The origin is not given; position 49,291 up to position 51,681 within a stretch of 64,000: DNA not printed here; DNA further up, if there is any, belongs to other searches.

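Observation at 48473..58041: Mirror-arranged locus with two short glycyl-radical enzymes, one activase, a GH28-like enzyme and a Zn-ADH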

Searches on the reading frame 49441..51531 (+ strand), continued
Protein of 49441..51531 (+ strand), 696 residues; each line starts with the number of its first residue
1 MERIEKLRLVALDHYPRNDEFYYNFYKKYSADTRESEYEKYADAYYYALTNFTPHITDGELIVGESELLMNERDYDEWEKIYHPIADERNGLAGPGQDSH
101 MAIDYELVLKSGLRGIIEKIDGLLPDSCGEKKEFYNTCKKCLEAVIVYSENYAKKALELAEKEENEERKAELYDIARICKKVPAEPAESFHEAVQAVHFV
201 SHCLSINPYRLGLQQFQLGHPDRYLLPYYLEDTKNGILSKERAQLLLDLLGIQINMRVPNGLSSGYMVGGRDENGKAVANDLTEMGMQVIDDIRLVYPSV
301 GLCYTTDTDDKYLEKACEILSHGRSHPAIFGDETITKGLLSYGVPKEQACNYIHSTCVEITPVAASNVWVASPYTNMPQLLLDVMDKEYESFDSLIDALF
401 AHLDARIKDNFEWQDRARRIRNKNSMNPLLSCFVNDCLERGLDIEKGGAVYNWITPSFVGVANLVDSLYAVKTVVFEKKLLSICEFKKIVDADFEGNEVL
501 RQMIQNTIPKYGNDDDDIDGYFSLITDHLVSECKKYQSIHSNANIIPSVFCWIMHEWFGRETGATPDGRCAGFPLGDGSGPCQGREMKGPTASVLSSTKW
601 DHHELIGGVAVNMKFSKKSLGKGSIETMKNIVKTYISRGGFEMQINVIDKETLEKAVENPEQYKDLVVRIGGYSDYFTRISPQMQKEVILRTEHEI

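Call 13: find_encoding_contigs(protein=window:49441-51528:+, flank=10000, max_places=4)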
Protein window:49441-51528:+ (696 aa): 3 contigs read that carry it; 1 place shown.
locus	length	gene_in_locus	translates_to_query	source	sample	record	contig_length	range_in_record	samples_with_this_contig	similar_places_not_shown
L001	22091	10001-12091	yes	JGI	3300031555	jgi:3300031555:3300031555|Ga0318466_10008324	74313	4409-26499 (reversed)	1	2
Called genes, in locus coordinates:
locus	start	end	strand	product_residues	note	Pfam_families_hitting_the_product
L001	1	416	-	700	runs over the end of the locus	PF06808:DctM, PF11874:DUF3394 (weak)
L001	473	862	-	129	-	PF08905:DUF1850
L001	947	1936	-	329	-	PF13379:NMT1_2 (weak), PF16868:NMT1_3, PF12974:Phosphonate-bd, PF09084:NMT1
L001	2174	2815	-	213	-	PF14681:UPRTase, PF00156:Pribosyltran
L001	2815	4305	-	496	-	PF00860:Xan_ur_permease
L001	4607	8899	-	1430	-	PF00149:Metallophos (weak)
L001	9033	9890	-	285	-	PF02311:AraC_binding, PF07883:Cupin_2, PF00165:HTH_AraC (weak), PF12833:HTH_18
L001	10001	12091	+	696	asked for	PF02901:PFL-like, PF01228:Gly_radical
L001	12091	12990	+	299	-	PF13353:Fer4_12 (weak), PF04055:Radical_SAM, PF14697:Fer4_21 (faint), PF00037:Fer4 (weak), PF12797:Fer4_2 (weak), PF13237:Fer4_10 (weak), PF12838:Fer4_7 (weak), PF13353:Fer4_12 (weak), +1 more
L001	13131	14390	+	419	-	-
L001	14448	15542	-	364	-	PF08240:ADH_N, PF16912:Glu_dehyd_C, PF00107:ADH_zinc_N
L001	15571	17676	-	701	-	PF02901:PFL-like, PF11230:YjjI-like (weak), PF01228:Gly_radical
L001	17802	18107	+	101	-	-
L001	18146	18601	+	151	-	PF00165:HTH_AraC (faint), PF12833:HTH_18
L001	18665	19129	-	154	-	PF08534:Redoxin, PF00578:AhpC-TSA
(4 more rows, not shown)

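Call 14: find_encoding_contigs(protein=P0046, flank=10000, max_places=2)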
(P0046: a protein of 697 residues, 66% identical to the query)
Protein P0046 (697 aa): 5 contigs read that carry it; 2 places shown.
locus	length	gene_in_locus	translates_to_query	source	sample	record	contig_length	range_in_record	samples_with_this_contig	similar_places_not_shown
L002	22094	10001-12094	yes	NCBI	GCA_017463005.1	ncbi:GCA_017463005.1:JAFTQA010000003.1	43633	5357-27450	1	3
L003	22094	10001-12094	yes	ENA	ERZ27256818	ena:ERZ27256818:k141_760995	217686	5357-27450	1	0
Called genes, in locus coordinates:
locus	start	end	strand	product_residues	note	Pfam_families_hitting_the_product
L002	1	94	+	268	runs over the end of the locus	PF00497:SBP_bac_3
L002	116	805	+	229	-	PF00528:BPD_transp_1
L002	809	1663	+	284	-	PF02463:SMC_N, PF13175:AAA_15 (weak), PF00005:ABC_tran, PF13304:AAA_21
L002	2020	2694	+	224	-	PF23023:Anti-Pycsar_Apyc1 (weak), PF00753:Lactamase_B (weak), PF12706:Lactamase_B_2 (weak)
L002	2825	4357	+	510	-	PF03079:ARD, PF00165:HTH_AraC (weak), PF12833:HTH_18, PF00165:HTH_AraC (weak), PF02607:B12-binding_2, PF02310:B12-binding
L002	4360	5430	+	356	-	PF01208:URO-D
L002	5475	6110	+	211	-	PF02607:B12-binding_2, PF02310:B12-binding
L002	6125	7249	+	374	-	PF01208:URO-D (weak)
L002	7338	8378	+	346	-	PF01208:URO-D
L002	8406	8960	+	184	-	PF10050:DUF2284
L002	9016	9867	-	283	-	PF02311:AraC_binding, PF07883:Cupin_2, PF00165:HTH_AraC (weak), PF12833:HTH_18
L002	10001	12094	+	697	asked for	PF02901:PFL-like, PF01228:Gly_radical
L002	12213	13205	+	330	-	PF12708:Pect-lyase_RHGA_epim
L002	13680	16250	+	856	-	PF17132:Glyco_hydro_106 (faint)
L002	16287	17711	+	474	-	PF03951:Gln-synt_N, PF00120:Gln-synt_C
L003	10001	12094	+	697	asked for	PF02901:PFL-like, PF01228:Gly_radical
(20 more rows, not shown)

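Call 15: find_encoding_contigs(protein=P0073, flank=10000, max_places=2)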
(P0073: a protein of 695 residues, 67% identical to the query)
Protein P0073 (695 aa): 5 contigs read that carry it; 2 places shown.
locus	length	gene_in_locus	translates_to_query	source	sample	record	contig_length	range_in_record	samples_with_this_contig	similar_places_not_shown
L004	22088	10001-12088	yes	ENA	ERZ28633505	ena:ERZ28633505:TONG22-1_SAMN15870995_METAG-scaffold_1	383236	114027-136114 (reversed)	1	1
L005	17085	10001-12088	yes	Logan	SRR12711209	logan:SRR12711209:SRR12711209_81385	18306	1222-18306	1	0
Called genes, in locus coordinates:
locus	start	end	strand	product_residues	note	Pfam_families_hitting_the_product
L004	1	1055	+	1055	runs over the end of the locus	-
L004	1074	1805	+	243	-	PF03009:GDPD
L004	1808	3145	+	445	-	PF01554:MatE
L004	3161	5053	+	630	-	PF00795:CN_hydrolase, PF02540:NAD_synthase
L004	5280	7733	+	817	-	-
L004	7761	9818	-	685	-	PF02449:Glyco_hydro_42, PF08532:Glyco_hydro_42M, PF08533:Glyco_hydro_42C (faint)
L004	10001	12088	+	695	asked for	PF02901:PFL-like, PF01228:Gly_radical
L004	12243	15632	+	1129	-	-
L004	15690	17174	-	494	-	PF08903:DUF1846, PF20921:DUF1846_C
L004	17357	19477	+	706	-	PF17389:Bac_rhamnosid6H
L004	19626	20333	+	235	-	-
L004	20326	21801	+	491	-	PF13306:LRR_5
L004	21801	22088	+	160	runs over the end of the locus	PF04073:tRNA_edit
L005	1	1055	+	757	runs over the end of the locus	?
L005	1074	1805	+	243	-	PF03009:GDPD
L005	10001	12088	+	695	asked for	PF02901:PFL-like, PF01228:Gly_radical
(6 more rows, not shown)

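Call 16: find_encoding_contigs(protein=P0006, flank=10000, max_places=2)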
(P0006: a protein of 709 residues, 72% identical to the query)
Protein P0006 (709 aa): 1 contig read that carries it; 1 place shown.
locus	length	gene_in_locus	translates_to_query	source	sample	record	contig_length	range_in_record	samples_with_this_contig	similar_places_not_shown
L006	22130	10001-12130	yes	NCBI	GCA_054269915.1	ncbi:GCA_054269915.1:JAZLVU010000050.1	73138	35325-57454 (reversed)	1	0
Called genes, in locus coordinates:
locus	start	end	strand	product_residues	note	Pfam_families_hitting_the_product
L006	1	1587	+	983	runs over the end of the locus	PF00395:SLH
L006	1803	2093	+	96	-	-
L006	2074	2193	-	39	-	-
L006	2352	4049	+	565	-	-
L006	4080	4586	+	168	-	PF07155:ECF-ribofla_trS, PF12822:ECF_trnsprt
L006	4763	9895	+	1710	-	PF00149:Metallophos (weak)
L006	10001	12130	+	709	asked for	PF02901:PFL-like, PF01228:Gly_radical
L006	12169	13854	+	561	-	PF13320:GH123_cat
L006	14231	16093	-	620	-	PF07944:Beta-AFase-like_GH127_cat, PF07470:Glyco_hydro_88 (faint), PF20736:Glyco_hydro127M (faint)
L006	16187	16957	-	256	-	PF00165:HTH_AraC, PF12833:HTH_18, PF00165:HTH_AraC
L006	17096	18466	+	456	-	PF02746:MR_MLE_N, PF13378:MR_MLE_C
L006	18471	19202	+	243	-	PF00106:adh_short, PF23441:SDR (faint), PF13561:adh_short_C2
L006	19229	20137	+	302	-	PF03737:RraA-like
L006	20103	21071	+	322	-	PF10282:Lactonase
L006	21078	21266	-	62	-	-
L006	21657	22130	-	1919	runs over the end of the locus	PF13306:LRR_5, PF13855:LRR_8 (faint), PF13306:LRR_5, PF13306:LRR_5, PF13306:LRR_5, PF13620:CarboxypepD_reg, PF17210:SdrD_B (weak), PF22904:NOMO1-like_2nd (weak), +6 more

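Call 33: find_related_loci(query=A1, collection=genome_contigs, flank=10000)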
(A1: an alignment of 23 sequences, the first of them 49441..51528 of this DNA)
Query A1 (696 aa) in genome_contigs; peptide patterns used: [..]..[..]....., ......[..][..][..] (x = any residue, [..] = any of these).
600 stretches matched a pattern (row limit reached: there are more); 546 encode a relative of the query (tblastn E <= 1e-3); the best 80 are kept; 80 distinct loci.
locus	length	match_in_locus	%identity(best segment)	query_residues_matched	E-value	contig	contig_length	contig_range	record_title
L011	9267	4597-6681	67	1-696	0e+0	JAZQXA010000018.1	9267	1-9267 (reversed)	MAG: Candidatus Flemingiibacterium sp. isolate T1900045163_TC20190157.MAGScoT_cleanbin_000012 SGB_5099_k141_2225082, who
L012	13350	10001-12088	67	1-696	0e+0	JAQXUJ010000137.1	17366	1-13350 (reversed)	MAG: Clostridiales bacterium isolate SUG1531 k141_9647593, whole genome shotgun sequence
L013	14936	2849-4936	68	1-696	0e+0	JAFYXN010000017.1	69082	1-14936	MAG: Clostridia bacterium isolate RGIG7512 Water_buffalos_Colon.Co__c1315148, whole genome shotgun sequence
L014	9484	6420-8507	66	1-696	0e+0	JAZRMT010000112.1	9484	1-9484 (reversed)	MAG: Eubacteriales bacterium isolate T1900045419_YK20190109.MAGScoT_cleanbin_000039 SGB_7039_k141_2408890, whole genome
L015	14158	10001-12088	66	1-696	0e+0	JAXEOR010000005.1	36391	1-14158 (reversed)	MAG: Clostridia bacterium isolate SUG2628 k141_677, whole genome shotgun sequence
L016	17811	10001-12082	66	1-694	0e+0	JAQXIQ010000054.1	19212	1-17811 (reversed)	MAG: Bacillota bacterium isolate SUG1229 k141_4461665, whole genome shotgun sequence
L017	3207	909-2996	66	1-696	0e+0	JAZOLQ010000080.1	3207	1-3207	MAG: Eubacteriales bacterium isolate T1900045652_YK20190346.MAGScoT_cleanbin_000044 SGB_8221_k141_2650240, whole genome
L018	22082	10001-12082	66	1-694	0e+0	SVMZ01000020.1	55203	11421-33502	MAG: Oscillospiraceae bacterium isolate SIG526 NODE_13709_length_55203_cov_3.005901, whole genome shotgun sequence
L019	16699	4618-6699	65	3-696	0e+0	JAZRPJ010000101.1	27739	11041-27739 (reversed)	MAG: Candidatus Flemingiibacterium sp. isolate T1900045380_YK20190070.MAGScoT_cleanbin_000017 SGB_6884_k141_3506830, who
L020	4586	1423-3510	65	1-696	0e+0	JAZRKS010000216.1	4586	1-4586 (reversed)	MAG: Eubacteriales bacterium isolate T1900045445_YK20190136.MAGScoT_cleanbin_000046 SGB_7148_k141_1116320, whole genome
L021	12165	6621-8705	63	1-696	0e+0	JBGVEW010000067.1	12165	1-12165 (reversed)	MAG: Eubacteriales bacterium isolate fecal_MAG_404 fecal_MAG_404_contig_0067, whole genome shotgun sequence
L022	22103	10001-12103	63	1-696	0e+0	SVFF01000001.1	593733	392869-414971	MAG: Lachnospiraceae bacterium isolate SIG325 NODE_13_length_593733_cov_6.638306, whole genome shotgun sequence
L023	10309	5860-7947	64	1-696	0e+0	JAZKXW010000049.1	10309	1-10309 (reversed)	MAG: Faecousia sp. isolate T1900045113_TC20190107.MAGScoT_cleanbin_000013 SGB_4802_k141_265814, whole genome shotgun seq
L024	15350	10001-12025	65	20-694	0e+0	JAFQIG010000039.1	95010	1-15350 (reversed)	MAG: Clostridia bacterium isolate RGIG1844 Goat_Cecum-5__c304408, whole genome shotgun sequence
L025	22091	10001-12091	64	1-696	0e+0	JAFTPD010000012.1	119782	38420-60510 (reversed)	MAG: Clostridia bacterium isolate RGIG4022 Roe_deer_Cecum-5__c5396, whole genome shotgun sequence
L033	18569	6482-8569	61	1-694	0e+0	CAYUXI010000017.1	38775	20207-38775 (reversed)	MAG TPA_asm: uncultured Oscillospiraceae bacterium isolate binchicken_co370_216 genome assembly, contig: NODE_1236_lengt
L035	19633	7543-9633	66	1-696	0e+0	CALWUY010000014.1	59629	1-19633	MAG: uncultured Clostridia bacterium isolate E0_DP__bin66 genome assembly, contig: E0_DP__k127_2214329, whole genome sho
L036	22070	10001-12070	58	1-696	0e+0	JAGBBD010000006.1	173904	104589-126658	MAG: Oscillospiraceae bacterium isolate RGIG8958 Water_deer_Rectum-1__c42073, whole genome shotgun sequence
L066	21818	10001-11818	44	93-693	2e-164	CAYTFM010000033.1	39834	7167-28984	MAG TPA_asm: uncultured Victivallales bacterium isolate binchicken_co232_176 genome assembly, contig: NODE_1620_length_3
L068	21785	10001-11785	44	96-695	7e-162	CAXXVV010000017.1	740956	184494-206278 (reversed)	MAG: Victivallales bacterium isolate 5119678d-892b-4fdb-bca9-331175d8da34 genome assembly, contig: contig_17, whole geno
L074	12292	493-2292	41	95-693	4e-151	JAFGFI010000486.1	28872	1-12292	MAG: Anaerolineae bacterium isolate Zod_Metabat.1307 k87_13973631, whole genome shotgun sequence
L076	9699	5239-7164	41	56-692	3e-150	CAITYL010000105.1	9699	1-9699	MAG: uncultured Lentisphaerae bacterium isolate Loclat_bin-12951 genome assembly, contig: bin-12951:105/404, whole genom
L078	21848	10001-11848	40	78-694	1e-148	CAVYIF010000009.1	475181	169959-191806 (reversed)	MAG: uncultured Chloroflexia bacterium isolate MFD05684.bin.2.144 genome assembly, contig: contig_15895, whole genome sh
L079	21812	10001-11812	41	94-694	8e-148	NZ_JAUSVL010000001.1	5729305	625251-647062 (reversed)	Oligosphaera ethanolica strain DSM 24202 Ga0449375_01, whole genome shotgun sequence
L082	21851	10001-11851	41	95-695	7e-154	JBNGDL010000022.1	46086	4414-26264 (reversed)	MAG: Anaerolineae bacterium isolate E05-028 bin48.fa-22, whole genome shotgun sequence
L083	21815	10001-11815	40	93-694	5e-147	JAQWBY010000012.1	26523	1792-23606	MAG: Lentisphaeria bacterium isolate STF2_230 NODE_4176_length_26523_cov_8.679118_Sandtown_F2, whole genome shotgun sequ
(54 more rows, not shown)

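Call 41: search_protein_families(library=pfam, alignment_id=A3, max_evalue=0.00001)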
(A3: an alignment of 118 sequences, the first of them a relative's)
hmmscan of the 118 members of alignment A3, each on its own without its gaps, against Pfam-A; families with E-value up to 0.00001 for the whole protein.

A. member 1, L002:7338-8375:+ (346 aa): 1 family
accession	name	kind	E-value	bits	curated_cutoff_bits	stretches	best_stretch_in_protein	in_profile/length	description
PF01208.23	URO-D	-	7.2e-13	48.7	23.9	1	139-324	161-343/346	Uroporphyrinogen decarboxylase (URO-D)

B. families by the number of members that match (of 118 scanned): 157 families (the first 25 are shown)
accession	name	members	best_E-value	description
PF01208.23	URO-D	4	2.9e-19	Uroporphyrinogen decarboxylase (URO-D)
PF01041.23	DegT_DnrJ_EryC1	2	3.8e-86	DegT/DnrJ/EryC1/StrS aminotransferase family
PF00370.27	FGGY_N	2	2.7e-75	FGGY family of carbohydrate kinases, N-terminal domain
PF00884.28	Sulfatase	2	3.4e-60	Sulfatase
PF00005.33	ABC_tran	2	3e-53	ABC transporter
PF00728.28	Glyco_hydro_20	2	8.7e-47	Glycosyl hydrolase family 20, catalytic domain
PF02417.20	Chromate_transp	2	8.1e-44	Chromate transporter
PF01614.24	IclR_C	2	1.9e-42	Bacterial transcriptional regulator IclR C-terminal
PF00120.29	Gln-synt_C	2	3.5e-42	Glutamine synthetase, catalytic domain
PF02782.22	FGGY_C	2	5.1e-36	FGGY family of carbohydrate kinases, C-terminal domain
PF03747.19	ADP_ribosyl_GH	2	1.7e-32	ADP-ribosylglycohydrolase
PF02518.31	HATPase_c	2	8.1e-31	Histidine kinase-, DNA gyrase B-, and HSP90-like ATPase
PF04909.20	Amidohydro_2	2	9e-30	Amidohydrolase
PF22725.1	GFO_IDH_MocA_C3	2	7.9e-29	GFO/IDH/MocA C-terminal domain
PF02894.22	GFO_IDH_MocA_C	2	2.8e-25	Oxidoreductase family, C-terminal alpha/beta domain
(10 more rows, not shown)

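Call 44: search_protein_families(library=pfam, proteins=[L078:16268-17281:+, L074:7968-9050:-, L033:12141-12908:-, L068:296-1201:+, L035:10572-12071:+, L076:2366-3070:+, L068:3514-4329:+, L082:6206-8299:+, L082:8361-9773:+, L066:11767-12864:-], max_evalue=0.0001)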
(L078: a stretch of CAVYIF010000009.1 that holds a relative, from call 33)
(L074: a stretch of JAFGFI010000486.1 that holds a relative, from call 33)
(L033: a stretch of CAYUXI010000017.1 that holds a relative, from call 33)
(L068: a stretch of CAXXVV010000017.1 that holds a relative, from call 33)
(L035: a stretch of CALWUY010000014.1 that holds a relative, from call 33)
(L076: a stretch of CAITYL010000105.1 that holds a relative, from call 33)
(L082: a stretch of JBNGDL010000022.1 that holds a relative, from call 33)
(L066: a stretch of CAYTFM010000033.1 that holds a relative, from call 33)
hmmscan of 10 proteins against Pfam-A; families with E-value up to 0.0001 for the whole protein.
L078:16268-17281:+ (338 aa): 2 families
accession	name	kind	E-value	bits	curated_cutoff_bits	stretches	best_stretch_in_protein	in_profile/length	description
PF00005.33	ABC_tran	-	1.4e-36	126.5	25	1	50-200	2-136/137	ABC transporter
PF08352.17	oligo_HPY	-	2e-21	76.6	27.1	1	252-317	1-65/65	Oligopeptide/dipeptide transporter, C-terminal region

L074:7968-9050:- (361 aa): 1 family
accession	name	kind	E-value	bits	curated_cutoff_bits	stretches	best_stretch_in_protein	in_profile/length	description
PF01208.23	URO-D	-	4e-13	49.5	23.9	1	219-352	209-341/346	Uroporphyrinogen decarboxylase (URO-D)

L033:12141-12908:- (256 aa): 2 families
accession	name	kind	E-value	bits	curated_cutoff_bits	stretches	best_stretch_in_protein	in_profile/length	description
PF13561.12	adh_short_C2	-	1.2e-41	143.3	27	1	12-247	1-235/236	Enoyl-(Acyl carrier protein) reductase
PF00106.31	adh_short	-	1.2e-37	129.7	26.6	1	6-207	1-190/195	short chain dehydrogenase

L068:296-1201:+ (302 aa): 1 family
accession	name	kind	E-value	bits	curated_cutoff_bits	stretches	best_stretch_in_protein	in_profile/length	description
PF02811.25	PHP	-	2e-09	38.5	26.4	1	9-126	1-98/164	PHP domain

L035:10572-12071:+ (500 aa): 2 families
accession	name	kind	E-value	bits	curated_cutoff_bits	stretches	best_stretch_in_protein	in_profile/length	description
PF00370.27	FGGY_N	-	2.7e-75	253.6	28.8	1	11-253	1-245/245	FGGY family of carbohydrate kinases, N-terminal domain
PF02782.22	FGGY_C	-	3.5e-33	115.5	27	1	263-446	2-196/198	FGGY family of carbohydrate kinases, C-terminal domain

L076:2366-3070:+ (235 aa): 1 family
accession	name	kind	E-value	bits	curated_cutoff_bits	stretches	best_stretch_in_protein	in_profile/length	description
PF01791.15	DeoC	-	2.6e-05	24.4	23.8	1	84-194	78-197/229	DeoC/LacD family aldolase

L068:3514-4329:+ (272 aa): 2 families
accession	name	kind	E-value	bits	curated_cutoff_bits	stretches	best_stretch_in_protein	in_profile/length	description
PF01614.24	IclR_C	-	1.9e-42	145.2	24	1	85-254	4-174/174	Bacterial transcriptional regulator IclR C-terminal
PF09339.16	HTH_IclR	-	3.9e-07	30.2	22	1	19-65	6-51/52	IclR helix-turn-helix domain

L082:6206-8299:+ (698 aa): 2 families
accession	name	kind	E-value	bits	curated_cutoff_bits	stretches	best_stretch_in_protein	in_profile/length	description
PF14871.12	GHL6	-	1.9e-32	112.7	35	1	48-181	1-132/132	Hypothetical glycosyl hydrolase 6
PF08532.16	Glyco_hydro_42M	-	3.7e-09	36.9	25.8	1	402-463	45-106/207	Beta-galactosidase trimerisation domain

L082:8361-9773:+ (471 aa): 3 families
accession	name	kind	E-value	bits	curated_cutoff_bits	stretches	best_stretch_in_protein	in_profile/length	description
PF00884.28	Sulfatase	-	3.4e-60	204.3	25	1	8-321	2-301/301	Sulfatase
PF16347.10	SGSH_C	-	3.6e-10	40.6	29.3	1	280-358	12-88/154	N-sulphoglucosamine sulphohydrolase, C-terminal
PF01663.27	Phosphodiest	-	2.5e-06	27.7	23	0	30-76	18-65/342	Type I phosphodiesterase / nucleotide pyrophosphatase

L066:11767-12864:- (366 aa): 0 families
